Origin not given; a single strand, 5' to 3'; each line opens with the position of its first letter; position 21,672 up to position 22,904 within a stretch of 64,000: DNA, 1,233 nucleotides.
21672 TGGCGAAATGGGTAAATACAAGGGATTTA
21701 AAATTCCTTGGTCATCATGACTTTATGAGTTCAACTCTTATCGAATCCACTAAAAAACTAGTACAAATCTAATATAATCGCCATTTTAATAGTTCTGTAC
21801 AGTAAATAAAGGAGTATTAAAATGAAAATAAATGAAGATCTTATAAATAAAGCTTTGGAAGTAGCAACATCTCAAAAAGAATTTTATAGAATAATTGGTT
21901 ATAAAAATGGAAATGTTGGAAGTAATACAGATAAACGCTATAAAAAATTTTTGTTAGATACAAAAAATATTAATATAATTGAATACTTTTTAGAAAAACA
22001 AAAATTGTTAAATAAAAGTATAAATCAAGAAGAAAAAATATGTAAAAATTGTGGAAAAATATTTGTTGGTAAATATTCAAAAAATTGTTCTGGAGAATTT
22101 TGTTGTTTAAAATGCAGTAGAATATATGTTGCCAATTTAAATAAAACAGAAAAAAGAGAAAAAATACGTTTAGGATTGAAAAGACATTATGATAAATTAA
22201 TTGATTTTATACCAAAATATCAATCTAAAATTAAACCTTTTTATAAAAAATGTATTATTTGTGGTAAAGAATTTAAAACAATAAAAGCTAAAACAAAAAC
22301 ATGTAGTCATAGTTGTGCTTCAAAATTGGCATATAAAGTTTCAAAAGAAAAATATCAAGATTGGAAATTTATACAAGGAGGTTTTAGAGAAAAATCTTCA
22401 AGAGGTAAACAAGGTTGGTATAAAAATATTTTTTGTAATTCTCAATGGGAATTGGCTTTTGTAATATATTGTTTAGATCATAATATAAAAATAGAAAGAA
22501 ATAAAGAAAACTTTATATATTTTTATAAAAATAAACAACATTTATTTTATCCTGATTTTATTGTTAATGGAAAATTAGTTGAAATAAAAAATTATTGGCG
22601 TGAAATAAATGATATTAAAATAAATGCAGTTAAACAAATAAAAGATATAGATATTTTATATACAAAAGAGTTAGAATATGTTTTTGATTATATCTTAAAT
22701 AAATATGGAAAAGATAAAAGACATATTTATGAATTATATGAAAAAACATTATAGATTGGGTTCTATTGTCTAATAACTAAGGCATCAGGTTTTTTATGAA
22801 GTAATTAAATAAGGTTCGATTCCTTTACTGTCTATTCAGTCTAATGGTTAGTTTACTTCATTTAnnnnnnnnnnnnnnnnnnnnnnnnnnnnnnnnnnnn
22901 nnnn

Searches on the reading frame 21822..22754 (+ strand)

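Call 35: search_protein_families(library=phrogs, proteins=[window:21822-22754:+], max_evalue=0.001)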
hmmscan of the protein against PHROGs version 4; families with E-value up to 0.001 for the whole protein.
window:21822-22754:+ (310 aa): 4 families
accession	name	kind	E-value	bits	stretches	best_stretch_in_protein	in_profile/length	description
phrog_15427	-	DNA, RNA and nucleotide metabolism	7.1e-08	33.4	1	59-287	20-246/270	endonuclease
phrog_1271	-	DNA, RNA and nucleotide metabolism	4.5e-07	30.6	1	48-190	169-248/361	HNH endonuclease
phrog_218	-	connector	1.1e-06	29.8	1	183-259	3-89/148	head closure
phrog_15471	-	DNA, RNA and nucleotide metabolism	6.5e-06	27.1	0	140-177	140-176/183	HNH endonuclease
